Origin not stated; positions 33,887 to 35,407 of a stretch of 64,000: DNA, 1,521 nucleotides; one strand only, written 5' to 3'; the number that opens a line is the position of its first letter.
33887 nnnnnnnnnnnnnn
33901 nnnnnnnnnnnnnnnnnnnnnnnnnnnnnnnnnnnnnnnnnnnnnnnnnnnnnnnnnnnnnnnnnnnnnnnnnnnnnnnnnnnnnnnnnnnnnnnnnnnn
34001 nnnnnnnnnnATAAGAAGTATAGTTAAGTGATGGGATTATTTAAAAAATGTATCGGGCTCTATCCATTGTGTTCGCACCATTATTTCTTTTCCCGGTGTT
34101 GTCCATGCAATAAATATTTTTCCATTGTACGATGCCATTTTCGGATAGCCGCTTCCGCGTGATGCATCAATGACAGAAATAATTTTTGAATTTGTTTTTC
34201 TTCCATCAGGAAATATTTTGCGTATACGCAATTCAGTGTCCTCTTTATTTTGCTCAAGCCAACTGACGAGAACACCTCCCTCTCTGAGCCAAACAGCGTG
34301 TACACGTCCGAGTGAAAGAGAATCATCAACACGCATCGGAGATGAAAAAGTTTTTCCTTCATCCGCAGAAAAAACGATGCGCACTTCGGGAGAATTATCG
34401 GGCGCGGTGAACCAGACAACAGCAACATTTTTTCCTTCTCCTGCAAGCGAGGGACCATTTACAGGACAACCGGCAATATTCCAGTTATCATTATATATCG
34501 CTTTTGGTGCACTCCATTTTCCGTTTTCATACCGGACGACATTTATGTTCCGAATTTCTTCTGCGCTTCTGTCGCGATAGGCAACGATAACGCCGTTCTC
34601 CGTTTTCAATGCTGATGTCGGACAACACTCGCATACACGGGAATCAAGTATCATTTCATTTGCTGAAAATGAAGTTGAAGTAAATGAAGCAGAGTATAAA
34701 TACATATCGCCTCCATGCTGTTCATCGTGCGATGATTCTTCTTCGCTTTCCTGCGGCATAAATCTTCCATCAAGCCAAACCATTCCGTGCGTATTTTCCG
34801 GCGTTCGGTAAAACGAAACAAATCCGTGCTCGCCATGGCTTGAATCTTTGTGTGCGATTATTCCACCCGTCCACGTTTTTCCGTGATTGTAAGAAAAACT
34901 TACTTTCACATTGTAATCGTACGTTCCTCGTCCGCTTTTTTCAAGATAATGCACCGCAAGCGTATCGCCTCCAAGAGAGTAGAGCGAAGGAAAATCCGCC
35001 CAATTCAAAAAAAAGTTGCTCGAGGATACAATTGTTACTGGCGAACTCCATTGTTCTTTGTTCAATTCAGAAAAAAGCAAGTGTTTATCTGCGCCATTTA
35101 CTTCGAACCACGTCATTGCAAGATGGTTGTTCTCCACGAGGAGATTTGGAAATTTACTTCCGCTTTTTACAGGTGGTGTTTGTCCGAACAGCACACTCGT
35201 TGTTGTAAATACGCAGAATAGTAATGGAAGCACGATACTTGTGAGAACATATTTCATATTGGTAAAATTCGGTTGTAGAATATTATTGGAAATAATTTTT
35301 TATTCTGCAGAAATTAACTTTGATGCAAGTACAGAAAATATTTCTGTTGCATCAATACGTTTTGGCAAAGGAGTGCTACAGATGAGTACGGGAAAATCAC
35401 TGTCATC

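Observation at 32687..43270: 10.6 kb co-directional operon: pepD, complete eboA-F cluster, a BNR protein, an NTF2/HMBD lipoprotein and DUF2461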

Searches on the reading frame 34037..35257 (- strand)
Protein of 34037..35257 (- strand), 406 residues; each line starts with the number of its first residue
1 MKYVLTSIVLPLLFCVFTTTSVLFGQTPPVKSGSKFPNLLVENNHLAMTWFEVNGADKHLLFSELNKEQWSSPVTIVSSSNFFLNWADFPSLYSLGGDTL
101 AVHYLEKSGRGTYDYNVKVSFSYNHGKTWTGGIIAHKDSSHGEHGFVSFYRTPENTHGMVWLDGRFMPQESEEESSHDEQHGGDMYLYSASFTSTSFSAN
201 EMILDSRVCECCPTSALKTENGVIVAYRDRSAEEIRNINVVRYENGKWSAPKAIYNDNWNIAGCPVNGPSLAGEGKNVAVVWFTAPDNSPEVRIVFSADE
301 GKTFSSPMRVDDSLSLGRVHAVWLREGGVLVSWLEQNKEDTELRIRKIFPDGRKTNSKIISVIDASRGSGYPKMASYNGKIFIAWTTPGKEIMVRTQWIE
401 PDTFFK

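Call 3: search_protein_families(library=pfam, proteins=[window:34037-35257:-], max_evalue=0.01)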
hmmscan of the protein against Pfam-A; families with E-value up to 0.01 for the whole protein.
window:34037-35257:- (406 aa): 1 family
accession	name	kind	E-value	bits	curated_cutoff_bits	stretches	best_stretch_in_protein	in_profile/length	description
PF13088.12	BNR_2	-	5.1e-09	36.3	31.4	2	63-261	23-211/277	BNR repeat-like domain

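Call 4: search_protein_families(library=ncbifam, proteins=[window:34037-35257:-], max_evalue=0.01)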
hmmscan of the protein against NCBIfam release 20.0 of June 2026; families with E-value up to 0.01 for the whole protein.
window:34037-35257:- (406 aa): 0 families

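Call 15: find_encoding_contigs(protein=window:34037-35257:-, flank=10000, max_places=6)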
Protein window:34037-35257:- (406 aa): 3 contigs read that carry it; 3 places shown.
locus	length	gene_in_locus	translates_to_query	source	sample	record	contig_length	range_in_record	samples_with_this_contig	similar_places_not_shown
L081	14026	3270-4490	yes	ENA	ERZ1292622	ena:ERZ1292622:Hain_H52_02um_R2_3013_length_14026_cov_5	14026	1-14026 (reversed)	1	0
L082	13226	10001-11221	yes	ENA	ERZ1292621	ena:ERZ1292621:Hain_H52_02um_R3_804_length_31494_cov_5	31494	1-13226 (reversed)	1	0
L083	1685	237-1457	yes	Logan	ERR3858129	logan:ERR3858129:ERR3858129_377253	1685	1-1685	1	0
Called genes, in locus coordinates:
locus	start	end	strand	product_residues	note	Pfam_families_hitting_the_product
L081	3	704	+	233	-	?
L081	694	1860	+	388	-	-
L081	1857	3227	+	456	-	PF01663:Phosphodiest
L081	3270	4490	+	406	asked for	PF13088:BNR_2 (faint)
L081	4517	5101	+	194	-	PF19335:HMBD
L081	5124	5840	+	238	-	PF09365:DUF2461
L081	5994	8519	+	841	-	PF00989:PAS, PF08448:PAS_4, PF13426:PAS_9, PF01590:GAF (weak), PF00512:HisKA, PF02518:HATPase_c, PF00072:Response_reg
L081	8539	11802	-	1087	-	PF18962:Por_Secre_tail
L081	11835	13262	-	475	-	PF16217:M64_N, PF09471:Peptidase_M64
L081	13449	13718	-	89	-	-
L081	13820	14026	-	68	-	?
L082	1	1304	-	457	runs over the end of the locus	PF02985:HEAT (faint), PF13646:HEAT_2, PF01555:N6_N4_Mtase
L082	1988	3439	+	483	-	PF01546:Peptidase_M20, PF07687:M20_dimer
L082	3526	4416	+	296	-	PF28008:EboA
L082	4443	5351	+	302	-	PF01026:TatD_DNase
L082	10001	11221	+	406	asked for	PF13088:BNR_2 (faint)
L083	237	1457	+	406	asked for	PF13088:BNR_2 (faint)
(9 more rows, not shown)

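Call 16: find_homologous_proteins(query=window:34037-35257:-, max_evalue=0.001)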
Query window:34037-35257:- (406 aa): 7012 proteins with E <= 0.001 among 8000 candidates; the best 120 are listed.
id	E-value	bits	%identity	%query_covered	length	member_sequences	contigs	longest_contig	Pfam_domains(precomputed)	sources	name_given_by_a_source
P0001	9.6e-281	949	100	100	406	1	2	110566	PF13088.13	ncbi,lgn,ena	-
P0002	8.8e-197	672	72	96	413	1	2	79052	PF13088.13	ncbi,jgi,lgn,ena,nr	ncbi:MAG: exo-alpha-sialidase [Ignavibacteriales bacterium]|nr:exo-alpha-sialidase [Ignavibacteriale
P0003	1.0e-182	626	72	87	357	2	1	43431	PF13088.13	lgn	-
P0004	6.0e-163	561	63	92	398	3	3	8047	PF13088.13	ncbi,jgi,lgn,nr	ncbi:MAG: exo-alpha-sialidase [Ignavibacteria bacterium]|nr:exo-alpha-sialidase [Ignavibacteria bact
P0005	7.7e-111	389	45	99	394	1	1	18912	PF13088.13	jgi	-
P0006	8.6e-111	389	45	97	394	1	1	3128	PF13088.13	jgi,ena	-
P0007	9.6e-111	389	45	97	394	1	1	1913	PF13088.13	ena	-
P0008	1.0e-110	389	45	97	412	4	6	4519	PF13088.13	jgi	-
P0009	1.1e-110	389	45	97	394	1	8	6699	PF13088.13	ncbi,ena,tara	tara:strand:+ start:322 stop:1506 length:1185 start_codon:yes stop_codon:yes gene_type:complete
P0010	1.1e-110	389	45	97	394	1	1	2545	PF13088.13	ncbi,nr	ncbi:MAG: sialidase family protein [Candidatus Neomarinimicrobiota bacterium]|nr:sialidase family pr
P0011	1.3e-110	388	45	97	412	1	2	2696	PF13088.13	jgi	-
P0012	1.3e-110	388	45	97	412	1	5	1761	PF13088.13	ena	-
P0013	1.3e-110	388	45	97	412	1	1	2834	PF13088.13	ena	-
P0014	1.3e-110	388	45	97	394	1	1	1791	PF13088.13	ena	-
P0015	1.3e-110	388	45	97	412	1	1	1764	PF13088.13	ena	-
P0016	1.5e-110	388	45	97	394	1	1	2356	PF13088.13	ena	-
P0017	2.0e-110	388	45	97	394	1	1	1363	PF13088.13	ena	-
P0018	2.4e-110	388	46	96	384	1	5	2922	PF13088.13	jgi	-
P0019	2.8e-110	387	47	92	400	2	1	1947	PF13088.13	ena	-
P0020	3.2e-110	387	43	98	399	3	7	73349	PF13088.13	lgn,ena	-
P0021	3.2e-110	387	46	96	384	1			PF13088.13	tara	tara:strand:- start:170 stop:1324 length:1155 start_codon:yes stop_codon:yes gene_type:complete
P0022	4.0e-110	387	45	97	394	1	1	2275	PF13088.13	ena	-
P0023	4.7e-110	387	45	97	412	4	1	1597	PF13088.13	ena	-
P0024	6.1e-110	386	45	99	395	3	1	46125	PF13088.13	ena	-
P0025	6.9e-110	386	46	96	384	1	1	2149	PF13088.13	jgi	-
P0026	8.1e-110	386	45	97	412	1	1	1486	PF13088.13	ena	-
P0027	1.3e-109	385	45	97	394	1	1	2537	PF13088.13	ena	-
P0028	1.4e-109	385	45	97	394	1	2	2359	PF13088.13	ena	-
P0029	3.1e-109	384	43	100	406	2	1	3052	PF13088.13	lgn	-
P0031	6.0e-108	380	44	97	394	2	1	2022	PF13088.13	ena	-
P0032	9.4e-108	379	43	99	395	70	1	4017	PF13088.13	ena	-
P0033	9.8e-108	379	44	93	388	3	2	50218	PF13088.13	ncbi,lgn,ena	-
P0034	1.3e-107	379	46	92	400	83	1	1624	PF13088.13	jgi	-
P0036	1.7e-107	378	44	97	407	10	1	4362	PF13088.13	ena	-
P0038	5.1e-107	377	44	98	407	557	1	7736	PF13088.13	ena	-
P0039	5.8e-107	376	43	99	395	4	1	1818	PF13088.13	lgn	-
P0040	7.2e-107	376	45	96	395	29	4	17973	PF13088.13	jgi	jgi:hypothetical protein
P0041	1.3e-106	375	44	96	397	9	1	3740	PF13088.13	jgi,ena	-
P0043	3.6e-106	374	44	97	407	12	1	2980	PF13088.13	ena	-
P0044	3.9e-106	374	44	98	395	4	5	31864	PF13088.13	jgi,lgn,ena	jgi:hypothetical protein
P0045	6.3e-106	373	44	92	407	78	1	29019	PF13088.13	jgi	-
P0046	8.6e-106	373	43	98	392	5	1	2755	PF13088.13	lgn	-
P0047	1.1e-105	372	44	92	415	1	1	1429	PF13088.13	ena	-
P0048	1.9e-105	372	44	96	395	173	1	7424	PF13088.13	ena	-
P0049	2.1e-105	371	43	99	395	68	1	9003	PF13088.13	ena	-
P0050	3.9e-105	370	43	93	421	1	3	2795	PF13088.13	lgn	-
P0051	5.9e-105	370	43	100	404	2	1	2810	PF13088.13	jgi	-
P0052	7.0e-105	370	45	92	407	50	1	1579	PF13088.13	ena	-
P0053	7.1e-105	370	42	99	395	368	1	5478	PF13088.13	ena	-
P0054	1.5e-104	369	42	98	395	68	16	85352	PF13088.13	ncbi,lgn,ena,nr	ncbi:MAG: hypothetical protein HOD52_03360 [Candidatus Marinimicrobia bacterium]|nr:hypothetical pro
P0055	1.6e-104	368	44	99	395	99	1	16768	PF13088.13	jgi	-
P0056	2.3e-104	368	44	98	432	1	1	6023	PF13088.13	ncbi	-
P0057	2.3e-104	368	44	97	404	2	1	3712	PF13088.13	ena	-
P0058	2.4e-104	368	43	98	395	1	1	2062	PF13088.13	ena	-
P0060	2.9e-104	368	44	97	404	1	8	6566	PF13088.13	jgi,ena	-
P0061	3.1e-104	368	43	98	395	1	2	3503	PF13088.13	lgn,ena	-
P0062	3.3e-104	367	43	98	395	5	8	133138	PF13088.13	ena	-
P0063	3.5e-104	367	43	99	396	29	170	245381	-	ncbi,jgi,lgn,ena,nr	ncbi:MAG: hypothetical protein HOA15_03450 [Candidatus Marinimicrobia bacterium]|nr:hypothetical pro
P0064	3.5e-104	367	44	97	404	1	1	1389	PF13088.13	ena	-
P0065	4.9e-104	367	43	100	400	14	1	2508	PF13088.13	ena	-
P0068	1.0e-103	366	43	98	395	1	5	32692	PF13088.13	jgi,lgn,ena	-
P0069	1.3e-103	365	43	97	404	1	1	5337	PF13088.13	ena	-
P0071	3.2e-103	364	42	98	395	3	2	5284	PF13088.13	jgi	-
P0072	3.2e-103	364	43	97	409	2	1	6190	PF13088.13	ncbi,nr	ncbi:MAG TPA: sialidase family protein [Blastocatellia bacterium]|nr:sialidase family protein [Blast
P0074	9.5e-103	363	41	98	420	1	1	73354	PF13088.13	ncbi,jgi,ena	-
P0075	1.1e-102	362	45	95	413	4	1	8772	PF13088.13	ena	-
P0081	1.7e-102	362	43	95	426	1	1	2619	PF13088.13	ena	-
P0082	1.9e-102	362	44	91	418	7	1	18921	PF13088.13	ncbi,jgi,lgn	-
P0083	2.0e-102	362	44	92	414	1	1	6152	PF13088.13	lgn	-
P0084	3.1e-102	361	45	92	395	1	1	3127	PF13088.13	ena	-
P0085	3.2e-102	361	44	93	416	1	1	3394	PF13088.13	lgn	-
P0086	3.9e-102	361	45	87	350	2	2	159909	PF13088.13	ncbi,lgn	ncbi:MAG: sialidase family protein [Fidelibacterota bacterium]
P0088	4.5e-102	360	45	92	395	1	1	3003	PF13088.13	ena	-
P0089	4.5e-102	360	45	92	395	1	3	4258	PF13088.13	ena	-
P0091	5.0e-102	360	45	92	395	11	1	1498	PF13088.13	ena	-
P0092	5.5e-102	360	44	92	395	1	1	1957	PF13088.13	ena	-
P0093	5.6e-102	360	46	94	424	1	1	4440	PF13088.13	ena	-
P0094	5.6e-102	360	45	92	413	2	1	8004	PF13088.13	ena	-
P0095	8.8e-102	359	44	92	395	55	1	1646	PF13088.13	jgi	jgi:hypothetical protein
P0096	9.7e-102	359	44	92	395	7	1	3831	PF13088.13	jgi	jgi:hypothetical protein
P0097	1.0e-101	359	42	95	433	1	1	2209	PF13088.13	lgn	-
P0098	1.1e-101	359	44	92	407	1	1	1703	PF13088.13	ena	-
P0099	1.2e-101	359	44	90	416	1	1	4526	PF13088.13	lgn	-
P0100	1.2e-101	359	44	92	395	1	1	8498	PF13088.13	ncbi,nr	ncbi:MAG: hypothetical protein CMF86_00685 [Candidatus Marinimicrobia bacterium]|nr:hypothetical pro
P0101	1.3e-101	359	45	92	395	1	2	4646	PF13088.13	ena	-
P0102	1.4e-101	359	45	92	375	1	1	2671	PF13088.13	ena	-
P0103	1.4e-101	359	45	92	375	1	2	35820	PF13088.13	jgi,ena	-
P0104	1.6e-101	359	44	92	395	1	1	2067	PF13088.13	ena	-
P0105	1.6e-101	359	44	92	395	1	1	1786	PF13088.13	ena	-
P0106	1.9e-101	358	44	92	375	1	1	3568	PF13088.13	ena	-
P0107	2.5e-101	358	45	91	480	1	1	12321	PF13088.13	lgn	-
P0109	2.6e-101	358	44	92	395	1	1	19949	PF13088.13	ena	-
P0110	3.0e-101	358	45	92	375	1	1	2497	PF13088.13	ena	-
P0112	3.9e-101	357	45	92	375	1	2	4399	PF13088.13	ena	-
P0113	4.2e-101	357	42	96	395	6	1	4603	PF13088.13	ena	-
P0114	4.9e-101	357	44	92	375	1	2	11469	PF13088.13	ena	-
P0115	5.6e-101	357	47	88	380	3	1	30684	PF13088.13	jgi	-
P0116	5.7e-101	357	42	97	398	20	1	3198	PF13088.13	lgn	-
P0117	6.6e-101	357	44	92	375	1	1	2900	PF13088.13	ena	-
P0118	7.0e-101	356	44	92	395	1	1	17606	PF13088.13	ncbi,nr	ncbi:MAG: hypothetical protein CMG42_05430 [Candidatus Marinimicrobia bacterium]|nr:hypothetical pro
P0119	7.2e-101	356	42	97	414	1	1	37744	PF13088.13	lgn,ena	-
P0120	8.3e-101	356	42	97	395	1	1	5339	PF13088.13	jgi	jgi:hypothetical protein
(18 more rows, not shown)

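Call 17: find_encoding_contigs(protein=P0002, flank=10000, max_places=3)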
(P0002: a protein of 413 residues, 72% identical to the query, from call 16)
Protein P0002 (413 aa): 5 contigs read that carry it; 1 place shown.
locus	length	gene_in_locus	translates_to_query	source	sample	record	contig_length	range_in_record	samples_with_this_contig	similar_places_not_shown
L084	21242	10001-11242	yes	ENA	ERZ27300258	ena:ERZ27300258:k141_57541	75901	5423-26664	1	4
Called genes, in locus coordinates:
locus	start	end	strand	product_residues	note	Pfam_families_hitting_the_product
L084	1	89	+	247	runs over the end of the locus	-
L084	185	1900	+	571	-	PF02463:SMC_N, PF13175:AAA_15 (weak), PF13476:AAA_23, PF13304:AAA_21 (faint)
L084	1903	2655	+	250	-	PF06414:Zeta_toxin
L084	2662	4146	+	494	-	PF01406:tRNA-synt_1e, PF09334:tRNA-synt_1g (weak), PF00133:tRNA-synt_1 (weak), PF09334:tRNA-synt_1g (weak), PF01921:tRNA-synt_1f (weak), PF09190:DALR_2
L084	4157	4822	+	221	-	PF04307:YdjM (weak)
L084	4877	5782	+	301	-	PF01619:Pro_dh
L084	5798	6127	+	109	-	PF21748:UPF0150, PF15919:HicB_lk_antitox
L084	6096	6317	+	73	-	PF07927:HicA_toxin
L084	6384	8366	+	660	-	PF03169:OPT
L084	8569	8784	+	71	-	-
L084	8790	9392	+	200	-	PF19865:DUF6338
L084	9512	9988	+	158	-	PF13858:DUF4199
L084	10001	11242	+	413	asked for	PF13088:BNR_2 (faint)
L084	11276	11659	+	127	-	PF05635:23S_rRNA_IVP, PF22296:bAvd (weak)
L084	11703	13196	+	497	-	PF01546:Peptidase_M20, PF07687:M20_dimer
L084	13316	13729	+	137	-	PF13858:DUF4199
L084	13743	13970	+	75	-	-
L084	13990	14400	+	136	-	PF08818:DUF1801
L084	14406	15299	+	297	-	PF00581:Rhodanese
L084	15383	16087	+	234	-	PF09365:DUF2461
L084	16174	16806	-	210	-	-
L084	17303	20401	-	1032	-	PF00354:Pentaxin (faint), PF13385:Laminin_G_3, PF02210:Laminin_G_2 (weak), PF02973:Sialidase (faint), PF07953:Toxin_R_bind_N (weak), PF13385:Laminin_G_3, PF18962:Por_Secre_tail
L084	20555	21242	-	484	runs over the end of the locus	PF13517:FG-GAP_3 (faint), PF01839:FG-GAP (faint)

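Call 18: find_encoding_contigs(protein=P0003, flank=10000, max_places=3)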
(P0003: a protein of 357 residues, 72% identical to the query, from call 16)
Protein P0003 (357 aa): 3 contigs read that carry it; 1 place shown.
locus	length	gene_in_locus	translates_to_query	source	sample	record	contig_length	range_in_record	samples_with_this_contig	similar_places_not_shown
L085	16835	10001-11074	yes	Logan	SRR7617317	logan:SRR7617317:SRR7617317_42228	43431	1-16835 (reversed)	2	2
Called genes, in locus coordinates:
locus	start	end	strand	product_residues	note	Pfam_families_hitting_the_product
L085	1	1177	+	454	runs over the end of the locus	PF01979:Amidohydro_1, PF07969:Amidohydro_3 (weak)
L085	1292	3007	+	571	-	PF02463:SMC_N, PF13476:AAA_23 (faint)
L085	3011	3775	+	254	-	PF06414:Zeta_toxin, PF13671:AAA_33 (weak)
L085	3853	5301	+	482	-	PF01406:tRNA-synt_1e, PF09334:tRNA-synt_1g (faint), PF00133:tRNA-synt_1 (weak), PF01921:tRNA-synt_1f (weak), PF09190:DALR_2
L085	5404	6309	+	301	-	PF01619:Pro_dh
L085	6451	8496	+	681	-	PF03169:OPT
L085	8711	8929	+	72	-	PF05402:PqqD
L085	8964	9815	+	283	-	-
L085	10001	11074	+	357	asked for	PF13088:BNR_2 (faint)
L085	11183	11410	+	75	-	-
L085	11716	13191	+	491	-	PF01546:Peptidase_M20, PF07687:M20_dimer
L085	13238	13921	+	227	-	PF00211:Guanylate_cyc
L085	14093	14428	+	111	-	PF04977:DivIC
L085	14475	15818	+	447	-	PF05496:RuvB_N, PF00158:Sigma54_activat (faint), PF00004:AAA, PF07728:AAA_5 (weak), PF13173:AAA_14 (weak), PF20720:nSTAND3 (weak), PF16193:AAA_assoc_2, PF12002:MgsA_C, +3 more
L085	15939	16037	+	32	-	-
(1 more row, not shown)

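Call 19: find_encoding_contigs(protein=P0004, flank=10000, max_places=3)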
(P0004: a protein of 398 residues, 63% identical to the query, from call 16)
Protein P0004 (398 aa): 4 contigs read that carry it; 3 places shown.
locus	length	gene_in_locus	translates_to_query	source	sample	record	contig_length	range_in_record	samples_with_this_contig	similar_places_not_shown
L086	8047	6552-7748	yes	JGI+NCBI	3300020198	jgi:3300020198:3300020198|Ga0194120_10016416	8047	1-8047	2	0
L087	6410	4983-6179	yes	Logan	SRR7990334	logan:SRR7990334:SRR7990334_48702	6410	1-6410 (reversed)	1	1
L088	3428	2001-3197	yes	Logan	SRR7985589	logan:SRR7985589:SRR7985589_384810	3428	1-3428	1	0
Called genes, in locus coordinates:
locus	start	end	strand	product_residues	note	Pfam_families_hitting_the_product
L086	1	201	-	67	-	?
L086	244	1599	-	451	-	PF07969:Amidohydro_3 (weak), PF01979:Amidohydro_1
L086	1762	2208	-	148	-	PF01797:Y1_Tnp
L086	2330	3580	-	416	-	PF00291:PALP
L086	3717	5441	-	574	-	PF01432:Peptidase_M3 (weak), PF02074:Peptidase_M32 (weak)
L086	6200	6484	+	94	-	PF03806:ABG_transport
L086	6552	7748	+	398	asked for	PF13088:BNR_2 (faint)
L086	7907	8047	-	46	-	?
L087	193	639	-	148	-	PF01797:Y1_Tnp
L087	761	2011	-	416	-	PF00291:PALP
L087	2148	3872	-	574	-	PF01432:Peptidase_M3 (weak), PF02074:Peptidase_M32 (weak)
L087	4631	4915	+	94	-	PF03806:ABG_transport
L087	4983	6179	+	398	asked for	PF13088:BNR_2 (faint)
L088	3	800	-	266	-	?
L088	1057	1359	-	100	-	-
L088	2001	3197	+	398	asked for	PF13088:BNR_2 (faint)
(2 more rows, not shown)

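Call 33: search_solved_structures(query=window:34037-35257:-, max_evalue=1)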
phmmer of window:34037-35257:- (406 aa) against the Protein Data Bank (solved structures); distinct sequences matched with E-value up to 1: 0.

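Call 45: list_cluster_members(proteins=[P0001, P0241, P0122, P0002])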
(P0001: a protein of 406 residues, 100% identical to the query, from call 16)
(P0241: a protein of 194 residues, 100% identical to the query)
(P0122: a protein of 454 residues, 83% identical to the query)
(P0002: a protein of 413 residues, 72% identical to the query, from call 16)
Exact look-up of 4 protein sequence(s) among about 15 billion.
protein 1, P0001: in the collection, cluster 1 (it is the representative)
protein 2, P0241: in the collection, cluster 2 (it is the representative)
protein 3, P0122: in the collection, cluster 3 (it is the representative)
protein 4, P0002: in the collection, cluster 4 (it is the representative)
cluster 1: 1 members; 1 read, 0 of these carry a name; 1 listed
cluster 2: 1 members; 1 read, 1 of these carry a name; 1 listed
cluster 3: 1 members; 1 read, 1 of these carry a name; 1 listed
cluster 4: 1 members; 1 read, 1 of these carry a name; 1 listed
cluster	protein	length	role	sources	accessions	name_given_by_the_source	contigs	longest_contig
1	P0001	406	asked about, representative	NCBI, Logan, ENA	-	-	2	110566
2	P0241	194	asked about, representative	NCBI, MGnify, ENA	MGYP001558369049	CR=1 FL=1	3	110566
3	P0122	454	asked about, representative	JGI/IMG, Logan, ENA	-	predicted AlkP superfamily pyrophosphatase or phosphodiesterase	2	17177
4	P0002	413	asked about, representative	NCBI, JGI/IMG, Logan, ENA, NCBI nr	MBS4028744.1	MAG: exo-alpha-sialidase [Ignavibacteriales bacterium] | exo-alpha-sialidase [Ignavibacteriales bacterium]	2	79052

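Call 50: find_related_loci(query=window:34037-35257:-, collection=metagenome_contigs, flank=10000)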
Query window:34037-35257:- (406 aa) in metagenome_contigs; peptide patterns used: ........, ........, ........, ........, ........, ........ (x = any residue, [..] = any of these).
55 stretches matched a pattern; 5 encode a relative of the query (tblastn E <= 1e-3); 5 distinct loci.
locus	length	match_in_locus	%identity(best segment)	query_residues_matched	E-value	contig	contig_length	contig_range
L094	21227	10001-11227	70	1-400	0e+0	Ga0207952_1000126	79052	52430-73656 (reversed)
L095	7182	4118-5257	42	22-402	8e-94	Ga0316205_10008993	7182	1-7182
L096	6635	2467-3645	38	2-391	3e-87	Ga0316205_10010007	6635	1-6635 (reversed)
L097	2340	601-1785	34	2-396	2e-79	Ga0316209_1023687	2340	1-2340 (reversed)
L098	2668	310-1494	34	2-396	3e-78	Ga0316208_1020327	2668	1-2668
